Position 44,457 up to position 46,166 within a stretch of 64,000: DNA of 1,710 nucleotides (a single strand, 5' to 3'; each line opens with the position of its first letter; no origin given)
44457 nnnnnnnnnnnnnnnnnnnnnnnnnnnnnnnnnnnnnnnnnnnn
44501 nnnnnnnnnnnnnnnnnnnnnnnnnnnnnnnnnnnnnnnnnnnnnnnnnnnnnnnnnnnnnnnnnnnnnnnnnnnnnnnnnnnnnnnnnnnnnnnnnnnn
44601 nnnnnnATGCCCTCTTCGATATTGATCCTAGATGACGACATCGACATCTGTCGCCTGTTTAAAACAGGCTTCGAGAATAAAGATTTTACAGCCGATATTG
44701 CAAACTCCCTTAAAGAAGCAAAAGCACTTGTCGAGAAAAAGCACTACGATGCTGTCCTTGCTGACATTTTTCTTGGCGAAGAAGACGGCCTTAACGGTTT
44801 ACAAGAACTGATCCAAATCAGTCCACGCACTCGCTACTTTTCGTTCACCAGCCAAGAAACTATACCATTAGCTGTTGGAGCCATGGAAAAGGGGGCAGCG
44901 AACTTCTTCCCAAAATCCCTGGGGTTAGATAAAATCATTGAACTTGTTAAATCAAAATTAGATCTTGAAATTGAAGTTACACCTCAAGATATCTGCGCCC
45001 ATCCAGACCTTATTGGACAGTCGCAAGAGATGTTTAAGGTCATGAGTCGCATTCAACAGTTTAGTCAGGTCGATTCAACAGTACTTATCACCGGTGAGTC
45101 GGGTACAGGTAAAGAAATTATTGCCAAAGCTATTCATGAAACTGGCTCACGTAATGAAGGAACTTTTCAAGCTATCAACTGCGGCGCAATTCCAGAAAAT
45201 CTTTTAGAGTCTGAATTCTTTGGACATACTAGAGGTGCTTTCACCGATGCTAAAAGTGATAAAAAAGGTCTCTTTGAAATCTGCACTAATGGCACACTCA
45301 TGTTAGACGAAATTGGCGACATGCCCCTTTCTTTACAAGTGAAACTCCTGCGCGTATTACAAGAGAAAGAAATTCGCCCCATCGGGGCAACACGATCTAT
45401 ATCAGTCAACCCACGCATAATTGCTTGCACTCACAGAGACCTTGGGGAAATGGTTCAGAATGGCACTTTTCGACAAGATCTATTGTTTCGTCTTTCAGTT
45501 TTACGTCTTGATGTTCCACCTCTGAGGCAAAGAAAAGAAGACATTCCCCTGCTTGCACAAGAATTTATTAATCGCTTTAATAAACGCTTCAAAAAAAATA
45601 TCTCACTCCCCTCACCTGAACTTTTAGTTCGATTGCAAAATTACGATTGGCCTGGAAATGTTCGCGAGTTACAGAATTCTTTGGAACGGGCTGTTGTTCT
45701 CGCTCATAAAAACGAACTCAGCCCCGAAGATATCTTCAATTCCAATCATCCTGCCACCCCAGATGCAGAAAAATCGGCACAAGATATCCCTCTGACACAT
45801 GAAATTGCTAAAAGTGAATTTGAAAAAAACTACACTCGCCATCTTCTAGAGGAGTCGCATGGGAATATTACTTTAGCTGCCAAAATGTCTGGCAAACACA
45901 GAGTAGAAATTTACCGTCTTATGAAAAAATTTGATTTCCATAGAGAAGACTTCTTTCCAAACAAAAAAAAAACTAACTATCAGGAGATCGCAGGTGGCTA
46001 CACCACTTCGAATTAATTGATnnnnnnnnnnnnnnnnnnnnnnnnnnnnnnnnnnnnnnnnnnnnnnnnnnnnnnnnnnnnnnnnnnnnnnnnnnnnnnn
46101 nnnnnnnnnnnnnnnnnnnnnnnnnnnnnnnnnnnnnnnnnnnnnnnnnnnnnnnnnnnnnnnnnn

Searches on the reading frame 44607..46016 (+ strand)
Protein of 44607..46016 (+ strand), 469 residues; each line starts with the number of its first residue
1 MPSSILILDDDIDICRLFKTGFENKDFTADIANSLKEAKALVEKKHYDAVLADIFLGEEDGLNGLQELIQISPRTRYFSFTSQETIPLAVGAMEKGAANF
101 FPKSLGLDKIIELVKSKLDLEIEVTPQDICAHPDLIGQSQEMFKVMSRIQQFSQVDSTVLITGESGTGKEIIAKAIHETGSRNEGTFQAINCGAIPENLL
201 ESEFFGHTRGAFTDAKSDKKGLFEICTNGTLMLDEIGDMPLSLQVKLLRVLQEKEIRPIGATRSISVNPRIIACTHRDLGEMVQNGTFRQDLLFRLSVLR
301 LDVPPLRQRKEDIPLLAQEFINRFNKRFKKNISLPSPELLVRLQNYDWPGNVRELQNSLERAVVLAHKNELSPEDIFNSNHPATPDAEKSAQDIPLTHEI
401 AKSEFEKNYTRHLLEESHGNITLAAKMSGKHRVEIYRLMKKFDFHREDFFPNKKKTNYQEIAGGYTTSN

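Call 7: search_protein_families(library=pfam, proteins=[window:44607-46016:+], max_evalue=0.01)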
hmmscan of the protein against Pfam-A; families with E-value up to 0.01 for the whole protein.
window:44607-46016:+ (469 aa): 7 families
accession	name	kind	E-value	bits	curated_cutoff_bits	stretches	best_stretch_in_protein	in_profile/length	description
PF00158.32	Sigma54_activat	-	4.5e-67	225.4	20.2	1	135-301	1-167/168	Sigma-54 interaction domain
PF25601.1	AAA_lid_14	-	7.7e-26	90.2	27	1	307-391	1-85/87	AAA+ ATPase lid domain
PF14532.12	Sigma54_activ_2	-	4.1e-23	82.6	25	1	136-306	1-138/138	Sigma-54 interaction domain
PF00072.30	Response_reg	-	1.8e-16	60.7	30.2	1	5-114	1-110/111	Response regulator receiver domain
PF07728.20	AAA_5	-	4.7e-05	23.9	22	1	159-274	2-120/139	AAA domain (dynein-related subfamily)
PF02954.25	HTH_8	-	0.00011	22.3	22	1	404-442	4-42/42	Bacterial regulatory protein, Fis family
PF00004.35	AAA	-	0.0078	17.1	21.2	0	159-256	1-97/131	ATPase family associated with various cellular activities (AAA)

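Call 10: find_encoding_contigs(protein=window:44607-46016:+, flank=3000, max_places=6)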
Protein window:44607-46016:+ (469 aa): 1 contig read that carries it; 1 place shown.
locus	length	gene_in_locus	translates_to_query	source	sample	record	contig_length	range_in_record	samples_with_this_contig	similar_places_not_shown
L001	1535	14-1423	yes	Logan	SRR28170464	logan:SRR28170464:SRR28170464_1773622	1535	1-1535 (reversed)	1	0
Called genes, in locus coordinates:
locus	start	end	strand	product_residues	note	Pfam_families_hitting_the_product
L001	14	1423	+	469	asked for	PF00072:Response_reg, PF00158:Sigma54_activat, PF14532:Sigma54_activ_2, PF25601:AAA_lid_14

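Call 11: find_related_loci(query=window:44607-46013:+, collection=genome_contigs, flank=4000)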
Query window:44607-46013:+ (469 aa) in genome_contigs; peptide patterns used: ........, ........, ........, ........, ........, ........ (x = any residue, [..] = any of these).
598 stretches matched a pattern (row limit reached: there are more); 553 encode a relative of the query (tblastn E <= 1e-3); the best 80 are kept; 80 distinct loci.
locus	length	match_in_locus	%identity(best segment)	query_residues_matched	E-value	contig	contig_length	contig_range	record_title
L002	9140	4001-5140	42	5-376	9e-97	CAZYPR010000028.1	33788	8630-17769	MAG TPA_asm: uncultured Clostridia bacterium isolate binchicken_co96_90 genome assembly, contig: NODE_457_length_33788_c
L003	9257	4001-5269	42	32-442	1e-95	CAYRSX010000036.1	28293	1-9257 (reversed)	MAG TPA_asm: uncultured Desulfobulbaceae bacterium isolate binchicken_co23_241 genome assembly, contig: k141_184485, who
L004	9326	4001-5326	39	3-429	4e-95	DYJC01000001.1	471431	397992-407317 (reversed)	MAG TPA_asm: Desulfosudis oleivorans isolate FI88_44_71 Afr_mines_FI88_6_length_471431_cov_30_211655, whole genome shotg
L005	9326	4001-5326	39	3-429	5e-94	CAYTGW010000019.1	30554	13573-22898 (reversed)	MAG TPA_asm: uncultured Desulfocicer sp. isolate binchicken_co232_164 genome assembly, contig: NODE_2599_length_30554_co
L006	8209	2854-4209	39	1-442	3e-94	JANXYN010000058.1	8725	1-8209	MAG: Geobacteraceae bacterium isolate GL140_3_metabat_43 GL140_3_k141_2869428, whole genome shotgun sequence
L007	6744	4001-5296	39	4-417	9e-94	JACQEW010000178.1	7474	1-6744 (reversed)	MAG: Nitrospinota bacterium isolate NC_groundwater_1031_Pr1_S-0.65um_41_11 Montesol18_Sp65_coassembly_scaffold_720304, w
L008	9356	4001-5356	39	5-440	3e-93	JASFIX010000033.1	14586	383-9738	MAG: Desulfobacterales bacterium isolate D0608S20remetaG_Bin_272 D0608S20remetaG_FD_scaffold_298_c1, whole genome shotgu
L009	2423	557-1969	38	1-453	4e-97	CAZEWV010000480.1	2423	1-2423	MAG TPA_asm: uncultured Eubacteriales bacterium isolate SRP128015_co2_61 genome assembly, contig: NODE_65243_length_2423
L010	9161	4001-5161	42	5-383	6e-93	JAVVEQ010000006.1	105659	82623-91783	MAG: Desulfotignum sp. isolate TamC13-25 NODE_6_length_105659_cov_5.402644, whole genome shotgun sequence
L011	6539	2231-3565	39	3-442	1e-92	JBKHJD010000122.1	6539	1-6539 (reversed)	MAG: Syntrophobacteria bacterium isolate D4M11_17 NODE_7530_length_6539_cov_7.237045, whole genome shotgun sequence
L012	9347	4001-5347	39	3-442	5e-92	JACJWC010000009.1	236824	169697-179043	MAG: Acidobacteria bacterium isolate HK-STAS-ACID-2 HK-STAS-ACID-2_9, whole genome shotgun sequence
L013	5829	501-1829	38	4-448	6e-91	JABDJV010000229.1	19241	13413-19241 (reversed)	MAG: Pyrinomonadaceae bacterium isolate SS_bin_32 k127_4043054, whole genome shotgun sequence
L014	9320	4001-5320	38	1-446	4e-91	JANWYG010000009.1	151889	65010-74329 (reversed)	MAG: Blastocatellia bacterium isolate SKYG65 k141_398096, whole genome shotgun sequence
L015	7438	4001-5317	38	4-447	6e-91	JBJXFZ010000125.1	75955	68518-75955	MAG: Pyrinomonadaceae bacterium isolate F1F2.bin.386 k127_4799764, whole genome shotgun sequence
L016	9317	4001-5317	39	4-448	4e-91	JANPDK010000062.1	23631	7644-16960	MAG: Acidobacteriota bacterium isolate VAR_78_metabat_396_sub VAR_78_k141_2375604, whole genome shotgun sequence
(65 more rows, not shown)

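Call 14: find_homologous_proteins(query=window:44607-46013:+, max_evalue=1e-60)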
Query window:44607-46013:+ (469 aa): 7824 proteins with E <= 1e-60 among 8000 candidates; the best 120 are listed.
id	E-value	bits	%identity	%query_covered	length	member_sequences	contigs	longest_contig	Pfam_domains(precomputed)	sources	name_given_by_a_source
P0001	0.0e+0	1051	100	100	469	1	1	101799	PF00158.33,PF25601.2,PF14532.13,PF00072.31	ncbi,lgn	-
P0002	4.8e-286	967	91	100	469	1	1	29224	PF00158.33,PF25601.2,PF14532.13,PF00072.31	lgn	-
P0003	2.4e-267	905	87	100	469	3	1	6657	PF00158.33,PF25601.2,PF14532.13,PF07728.21,PF00072.31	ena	-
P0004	8.5e-188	643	65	96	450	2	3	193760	PF00158.33,PF25601.2,PF02954.26,PF14532.13,PF07728.21,PF00072.31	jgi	jgi:two-component system, NtrC family, response regulator GlrR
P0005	9.0e-176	603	61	95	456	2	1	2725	PF00158.33,PF25601.2,PF02954.26,PF14532.13,PF07728.21,PF00072.31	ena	-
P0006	1.7e-173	596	60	96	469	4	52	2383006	PF00158.33,PF25601.2,PF02954.26,PF14532.13,PF07728.21,PF00072.31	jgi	jgi:DNA-binding NtrC family response regulator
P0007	2.9e-172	592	59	96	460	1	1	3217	PF00158.33,PF25601.2,PF02954.26,PF14532.13,PF07728.21,PF00072.31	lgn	-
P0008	2.3e-164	566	57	96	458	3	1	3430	PF00158.33,PF25601.2,PF14532.13,PF00072.31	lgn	-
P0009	3.9e-164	565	58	96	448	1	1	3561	PF00158.33,PF25601.2,PF02954.26,PF14532.13,PF07728.21,PF00072.31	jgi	jgi:DNA-binding NtrC family response regulator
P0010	4.5e-152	525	53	96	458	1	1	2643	PF00158.33,PF25601.2,PF02954.26,PF14532.13,PF07728.21,PF00072.31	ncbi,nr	ncbi:MAG: sigma-54-dependent Fis family transcriptional regulator [Bdellovibrionales bacterium]|nr:s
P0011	3.1e-151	522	54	95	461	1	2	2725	PF00158.33,PF25601.2,PF02954.26,PF14532.13,PF07728.21,PF00072.31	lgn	-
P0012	1.6e-141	490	51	95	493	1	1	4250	PF00158.33,PF25601.2,PF02954.26,PF14532.13,PF07728.21,PF00072.31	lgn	-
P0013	3.4e-140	486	52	93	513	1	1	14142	PF00158.33,PF25601.2,PF14532.13,PF07728.21,PF00072.31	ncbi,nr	ncbi:MAG: sigma-54-dependent Fis family transcriptional regulator [Bdellovibrio sp.]|nr:MAG: sigma-5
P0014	2.0e-139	484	51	94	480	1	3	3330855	PF00158.33,PF25601.2,PF02954.26,PF00004.36,PF14532.13,PF07728.21,PF00072.31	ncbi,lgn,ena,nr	ncbi:MAG: sigma-54-dependent Fis family transcriptional regulator [Pseudobdellovibrionaceae bacteriu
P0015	1.3e-136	474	49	95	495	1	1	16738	PF00158.33,PF25601.2,PF02954.26,PF14532.13,PF07728.21,PF00072.31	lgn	-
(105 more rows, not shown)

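Call 16: find_encoding_contigs(protein=P0002, flank=4000, max_places=2)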
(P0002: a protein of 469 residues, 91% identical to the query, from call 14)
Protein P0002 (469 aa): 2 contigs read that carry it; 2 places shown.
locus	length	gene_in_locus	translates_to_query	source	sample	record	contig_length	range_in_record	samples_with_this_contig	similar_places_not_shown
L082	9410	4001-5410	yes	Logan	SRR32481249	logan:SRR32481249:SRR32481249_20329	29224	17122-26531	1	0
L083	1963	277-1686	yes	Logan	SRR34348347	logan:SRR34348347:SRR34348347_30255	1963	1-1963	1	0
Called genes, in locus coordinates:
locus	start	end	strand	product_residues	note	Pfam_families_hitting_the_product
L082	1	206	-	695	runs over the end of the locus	PF17191:RecG_wedge, PF01336:tRNA_anti-codon, PF00270:DEAD, PF04851:ResIII, PF07517:SecA_DEAD (faint), PF00271:Helicase_C, PF19833:RecG_dom3_C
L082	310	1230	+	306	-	PF13487:HD_5, PF01966:HD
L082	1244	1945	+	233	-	PF09335:VTT_dom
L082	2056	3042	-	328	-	PF00586:AIRS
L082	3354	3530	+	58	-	-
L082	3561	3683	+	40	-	-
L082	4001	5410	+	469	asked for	PF00072:Response_reg, PF00158:Sigma54_activat, PF14532:Sigma54_activ_2, PF25601:AAA_lid_14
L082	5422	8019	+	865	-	PF00989:PAS, PF08447:PAS_3, PF08448:PAS_4 (weak), PF13426:PAS_9, PF00512:HisKA, PF02518:HATPase_c, PF00072:Response_reg, PF01627:Hpt (weak)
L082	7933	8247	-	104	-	-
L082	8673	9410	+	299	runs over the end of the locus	PF01545:Cation_efflux, PF16916:ZT_dimer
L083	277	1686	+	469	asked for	PF00072:Response_reg, PF00158:Sigma54_activat, PF14532:Sigma54_activ_2, PF25601:AAA_lid_14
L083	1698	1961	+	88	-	?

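Call 17: find_encoding_contigs(protein=P0003, flank=4000, max_places=2)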
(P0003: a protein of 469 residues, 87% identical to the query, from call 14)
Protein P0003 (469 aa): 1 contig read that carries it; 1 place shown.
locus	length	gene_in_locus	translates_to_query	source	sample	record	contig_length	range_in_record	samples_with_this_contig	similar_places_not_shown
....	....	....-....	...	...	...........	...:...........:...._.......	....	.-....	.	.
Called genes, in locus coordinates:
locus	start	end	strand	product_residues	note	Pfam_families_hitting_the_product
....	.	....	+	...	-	?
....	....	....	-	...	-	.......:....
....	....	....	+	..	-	-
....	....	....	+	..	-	-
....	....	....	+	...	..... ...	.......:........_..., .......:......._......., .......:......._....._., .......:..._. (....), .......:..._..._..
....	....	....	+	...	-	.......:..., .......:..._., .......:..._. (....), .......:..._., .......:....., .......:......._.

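Call 18: find_encoding_contigs(protein=P0004, flank=4000, max_places=2)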
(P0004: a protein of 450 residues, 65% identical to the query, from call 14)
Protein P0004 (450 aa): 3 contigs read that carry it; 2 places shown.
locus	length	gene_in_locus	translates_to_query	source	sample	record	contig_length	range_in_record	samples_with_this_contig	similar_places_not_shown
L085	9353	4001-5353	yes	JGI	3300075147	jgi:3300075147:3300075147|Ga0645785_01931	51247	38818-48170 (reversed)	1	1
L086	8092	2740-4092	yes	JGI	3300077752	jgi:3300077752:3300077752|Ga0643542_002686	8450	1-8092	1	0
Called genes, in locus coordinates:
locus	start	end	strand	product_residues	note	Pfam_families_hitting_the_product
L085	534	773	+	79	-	PF02416:TatA_B_E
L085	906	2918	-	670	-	PF00456:Transketolase_N, PF02779:Transket_pyr, PF02780:Transketolase_C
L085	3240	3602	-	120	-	-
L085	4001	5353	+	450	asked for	PF00072:Response_reg, PF00158:Sigma54_activat, PF14532:Sigma54_activ_2, PF07728:AAA_5 (weak), PF25601:AAA_lid_14, PF02954:HTH_8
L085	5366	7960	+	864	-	PF00989:PAS, PF13426:PAS_9, PF08447:PAS_3, PF00512:HisKA, PF02518:HATPase_c, PF00072:Response_reg, PF01627:Hpt (weak)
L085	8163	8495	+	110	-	-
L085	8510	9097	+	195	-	-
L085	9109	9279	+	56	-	-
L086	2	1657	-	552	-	?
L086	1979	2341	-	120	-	-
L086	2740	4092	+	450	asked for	PF00072:Response_reg, PF00158:Sigma54_activat, PF14532:Sigma54_activ_2, PF07728:AAA_5 (weak), PF25601:AAA_lid_14, PF02954:HTH_8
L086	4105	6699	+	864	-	PF00989:PAS, PF13426:PAS_9, PF08447:PAS_3, PF00512:HisKA, PF02518:HATPase_c, PF00072:Response_reg, PF01627:Hpt (weak)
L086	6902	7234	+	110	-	-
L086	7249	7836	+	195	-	-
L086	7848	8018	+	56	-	-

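Call 19: find_encoding_contigs(protein=P0006, flank=4000, max_places=2)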
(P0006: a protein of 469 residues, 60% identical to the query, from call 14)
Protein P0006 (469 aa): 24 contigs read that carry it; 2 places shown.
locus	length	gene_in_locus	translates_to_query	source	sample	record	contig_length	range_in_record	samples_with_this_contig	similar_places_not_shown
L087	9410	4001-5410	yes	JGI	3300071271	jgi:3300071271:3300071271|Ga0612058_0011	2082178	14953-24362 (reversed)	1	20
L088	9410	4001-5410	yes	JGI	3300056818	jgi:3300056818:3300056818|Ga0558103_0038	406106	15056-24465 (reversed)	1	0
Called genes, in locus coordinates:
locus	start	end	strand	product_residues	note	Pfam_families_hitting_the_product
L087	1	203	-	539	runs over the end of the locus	PF13007:LZ_Tnp_IS66, PF13005:zf-IS66, PF03050:DDE_Tnp_IS66, PF13817:DDE_Tnp_IS66_C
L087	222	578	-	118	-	PF05717:TnpB_IS66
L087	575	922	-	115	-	-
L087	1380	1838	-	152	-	PF00571:CBS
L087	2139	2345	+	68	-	-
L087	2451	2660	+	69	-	-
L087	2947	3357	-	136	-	-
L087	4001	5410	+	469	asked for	PF00072:Response_reg, PF00158:Sigma54_activat, PF14532:Sigma54_activ_2, PF07728:AAA_5 (weak), PF25601:AAA_lid_14, PF02954:HTH_8 (weak)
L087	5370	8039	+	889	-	PF00989:PAS, PF08447:PAS_3, PF13426:PAS_9, PF00512:HisKA, PF02518:HATPase_c, PF00072:Response_reg, PF01627:Hpt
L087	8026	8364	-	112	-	-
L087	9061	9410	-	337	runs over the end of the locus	PF00078:RVT_1, PF08388:GIIM (faint)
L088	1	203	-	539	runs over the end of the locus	PF13007:LZ_Tnp_IS66, PF13005:zf-IS66, PF03050:DDE_Tnp_IS66, PF13817:DDE_Tnp_IS66_C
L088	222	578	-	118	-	PF05717:TnpB_IS66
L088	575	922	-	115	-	-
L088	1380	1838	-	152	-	PF00571:CBS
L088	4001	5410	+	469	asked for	PF00072:Response_reg, PF00158:Sigma54_activat, PF14532:Sigma54_activ_2, PF07728:AAA_5 (weak), PF25601:AAA_lid_14, PF02954:HTH_8 (weak)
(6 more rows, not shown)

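Call 31: find_encoding_contigs(protein=P0014, flank=4000, max_places=1)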
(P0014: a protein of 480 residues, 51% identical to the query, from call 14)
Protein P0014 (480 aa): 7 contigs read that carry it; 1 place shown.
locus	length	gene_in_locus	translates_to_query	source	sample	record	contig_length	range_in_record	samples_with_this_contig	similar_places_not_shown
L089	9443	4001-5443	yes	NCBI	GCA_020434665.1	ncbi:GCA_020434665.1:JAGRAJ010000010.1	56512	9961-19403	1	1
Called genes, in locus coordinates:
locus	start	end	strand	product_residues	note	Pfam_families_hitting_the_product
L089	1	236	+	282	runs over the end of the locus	PF00528:BPD_transp_1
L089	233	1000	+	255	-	PF20703:nSTAND1 (weak), PF02463:SMC_N, PF00005:ABC_tran, PF13304:AAA_21 (weak)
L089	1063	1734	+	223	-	PF01895:PhoU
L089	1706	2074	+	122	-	PF11969:DcpS_C, PF01230:HIT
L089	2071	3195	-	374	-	PF01734:Patatin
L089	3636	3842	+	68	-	-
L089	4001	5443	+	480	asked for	PF00072:Response_reg, PF02954:HTH_8 (faint), PF00158:Sigma54_activat, PF14532:Sigma54_activ_2, PF00004:AAA (faint), PF07728:AAA_5, PF25601:AAA_lid_14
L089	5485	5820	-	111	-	-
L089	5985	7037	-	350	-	-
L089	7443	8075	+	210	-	PF01618:MotA_ExbB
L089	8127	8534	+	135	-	PF02472:ExbD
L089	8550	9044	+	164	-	PF02472:ExbD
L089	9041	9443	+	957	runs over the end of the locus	-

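Call 32: find_encoding_contigs(protein=P0013, flank=4000, max_places=1)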
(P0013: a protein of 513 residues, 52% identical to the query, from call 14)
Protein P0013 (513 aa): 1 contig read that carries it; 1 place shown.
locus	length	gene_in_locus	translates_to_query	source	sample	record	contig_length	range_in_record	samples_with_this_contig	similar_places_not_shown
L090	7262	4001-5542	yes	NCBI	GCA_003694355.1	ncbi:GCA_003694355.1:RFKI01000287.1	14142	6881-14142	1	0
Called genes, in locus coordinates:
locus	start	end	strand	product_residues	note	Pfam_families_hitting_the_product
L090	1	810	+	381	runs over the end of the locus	PF02771:Acyl-CoA_dh_N, PF02770:Acyl-CoA_dh_M, PF00441:Acyl-CoA_dh_1, PF08028:Acyl-CoA_dh_2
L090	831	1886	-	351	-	PF14696:Glyoxalase_5, PF13669:Glyoxalase_4 (faint), PF00903:Glyoxalase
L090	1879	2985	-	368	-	PF20510:HgmA_N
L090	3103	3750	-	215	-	-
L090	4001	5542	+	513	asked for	PF00072:Response_reg, PF00158:Sigma54_activat, PF14532:Sigma54_activ_2, PF07728:AAA_5 (weak), PF25601:AAA_lid_14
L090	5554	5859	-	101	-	-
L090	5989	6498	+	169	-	-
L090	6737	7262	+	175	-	?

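Call 33: find_encoding_contigs(protein=P0015, flank=4000, max_places=1)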
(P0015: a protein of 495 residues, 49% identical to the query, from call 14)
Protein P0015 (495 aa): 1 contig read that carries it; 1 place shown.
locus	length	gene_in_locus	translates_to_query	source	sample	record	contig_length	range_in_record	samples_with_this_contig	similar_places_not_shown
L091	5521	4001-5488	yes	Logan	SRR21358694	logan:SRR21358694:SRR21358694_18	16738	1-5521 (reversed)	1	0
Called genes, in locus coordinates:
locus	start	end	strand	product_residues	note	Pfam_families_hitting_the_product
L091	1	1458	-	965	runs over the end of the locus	PF00069:Pkinase, PF07714:PK_Tyr_Ser-Thr, PF25788:Ig_Rha78A_N (faint)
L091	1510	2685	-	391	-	-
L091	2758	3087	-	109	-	-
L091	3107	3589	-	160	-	PF00571:CBS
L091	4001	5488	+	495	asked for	PF00072:Response_reg, PF02954:HTH_8 (faint), PF00158:Sigma54_activat, PF14532:Sigma54_activ_2, PF07728:AAA_5, PF25601:AAA_lid_14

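Call 43: search_protein_families(library=ncbifam, proteins=[window:44607-46016:+], max_evalue=0.01)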
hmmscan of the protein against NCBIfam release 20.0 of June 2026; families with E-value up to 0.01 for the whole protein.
window:44607-46016:+ (469 aa): 67 families (the best 25 are shown)
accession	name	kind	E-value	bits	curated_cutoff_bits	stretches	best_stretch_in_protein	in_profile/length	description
NF011695.0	PRK15115.1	equivalog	7.4e-111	371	763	1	2-449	6-443/445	two-component system response regulator GlrR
TIGR02915.1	PEP_resp_reg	equivalog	5.6e-108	361.6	502.6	1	5-443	1-443/445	PEP-CTERM-box response regulator transcription factor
NF008469.0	PRK11361.1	equivalog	3.9e-104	348.9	714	1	4-438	6-451/461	acetoacetate metabolism transcriptional regulator AtoC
NF041552.1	TF_PrdR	equivalog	2.7e-102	343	795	1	114-442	247-576/577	sigma-54 dependent transcriptional regulator PrdR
TIGR01818.1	ntrC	equivalog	1.3e-101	340.7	558.6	1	5-396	1-397/463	nitrogen regulation protein NR(I)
NF007689.0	PRK10365.1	equivalog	1.6e-96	323.8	760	1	4-432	7-432/441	sigma-54-dependent response regulator transcription factor ZraR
TIGR01817.1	nifA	equivalog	2.7e-96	323.4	528.85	1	121-431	184-493/534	nif-specific transcriptional activator NifA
NF003451.0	PRK05022.1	equivalog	2.8e-93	313.4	476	1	124-444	181-510/512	nitric oxide reductase transcriptional regulator NorR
TIGR02329.1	propionate_PrpR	equivalog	1.3e-87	294.6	499.2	1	133-441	212-526/526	propionate catabolism operon regulatory protein PrpR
NF051870.1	NAssimRespRegNtrX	equivalog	7e-85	285.6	600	1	4-441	3-449/452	nitrogen assimilation response regulator NtrX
NF038308.1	RNA_repair_RtcR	equivalog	2.4e-84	284.1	650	1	135-392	182-448/530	RNA repair transcriptional activator RtcR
NF011953.0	PRK15424.1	equivalog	5e-84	282.8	703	1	131-441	217-533/538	propionate catabolism operon regulatory protein PrpR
NF041946.1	LuxO_transreg_Vib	equivalog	1.5e-82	277.9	800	1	9-392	3-391/463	quorum-sensing sigma-54 dependent transcriptional regulator LuxO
NF050807.1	TransRegFlbDCaul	equivalog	4.2e-82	276.4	750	1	133-429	118-425/454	sigma-54-dependent transcriptional regulator FlbD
NF008176.1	PRK10923.1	equivalog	1.7e-80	270.9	620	1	5-393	6-402/469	nitrogen regulation protein NR(I)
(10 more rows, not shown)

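Call 54: find_encoding_contigs(protein=P0007, flank=4000, max_places=1)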
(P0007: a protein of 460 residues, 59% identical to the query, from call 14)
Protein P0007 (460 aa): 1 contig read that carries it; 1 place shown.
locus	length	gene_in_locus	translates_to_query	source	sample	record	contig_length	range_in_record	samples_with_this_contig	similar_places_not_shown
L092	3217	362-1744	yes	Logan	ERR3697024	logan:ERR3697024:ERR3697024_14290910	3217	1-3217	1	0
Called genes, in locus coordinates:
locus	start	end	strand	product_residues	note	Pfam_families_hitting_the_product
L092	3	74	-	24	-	?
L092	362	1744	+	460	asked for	PF00072:Response_reg, PF00158:Sigma54_activat, PF14532:Sigma54_activ_2, PF07728:AAA_5 (weak), PF25601:AAA_lid_14, PF02954:HTH_8 (weak)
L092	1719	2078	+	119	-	PF01627:Hpt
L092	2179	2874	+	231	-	-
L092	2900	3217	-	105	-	?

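Call 55: find_encoding_contigs(protein=P0009, flank=4000, max_places=1)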
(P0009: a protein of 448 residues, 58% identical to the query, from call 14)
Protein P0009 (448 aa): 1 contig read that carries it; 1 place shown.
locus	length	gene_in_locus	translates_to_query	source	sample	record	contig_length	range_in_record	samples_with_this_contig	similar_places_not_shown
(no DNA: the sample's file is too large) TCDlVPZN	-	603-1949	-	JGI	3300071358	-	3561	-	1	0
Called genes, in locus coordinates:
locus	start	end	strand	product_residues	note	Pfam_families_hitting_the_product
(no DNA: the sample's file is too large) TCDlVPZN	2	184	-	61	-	?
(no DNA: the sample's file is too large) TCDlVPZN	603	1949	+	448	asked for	PF00072:Response_reg, PF00158:Sigma54_activat, PF14532:Sigma54_activ_2, PF07728:AAA_5 (weak), PF25601:AAA_lid_14, PF02954:HTH_8 (weak)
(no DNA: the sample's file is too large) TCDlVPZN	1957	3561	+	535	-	?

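Call 56: find_encoding_contigs(protein=P0008, flank=4000, max_places=1)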
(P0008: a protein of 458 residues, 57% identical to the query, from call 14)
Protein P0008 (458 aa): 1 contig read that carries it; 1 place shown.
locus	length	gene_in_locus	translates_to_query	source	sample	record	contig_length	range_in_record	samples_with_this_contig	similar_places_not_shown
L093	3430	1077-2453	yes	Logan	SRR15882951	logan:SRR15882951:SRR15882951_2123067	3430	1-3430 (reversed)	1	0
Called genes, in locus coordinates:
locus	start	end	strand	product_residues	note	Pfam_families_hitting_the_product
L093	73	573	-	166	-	-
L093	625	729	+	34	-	-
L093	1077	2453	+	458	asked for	PF00072:Response_reg, PF00158:Sigma54_activat, PF14532:Sigma54_activ_2, PF25601:AAA_lid_14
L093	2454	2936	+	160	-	PF01627:Hpt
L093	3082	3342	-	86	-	-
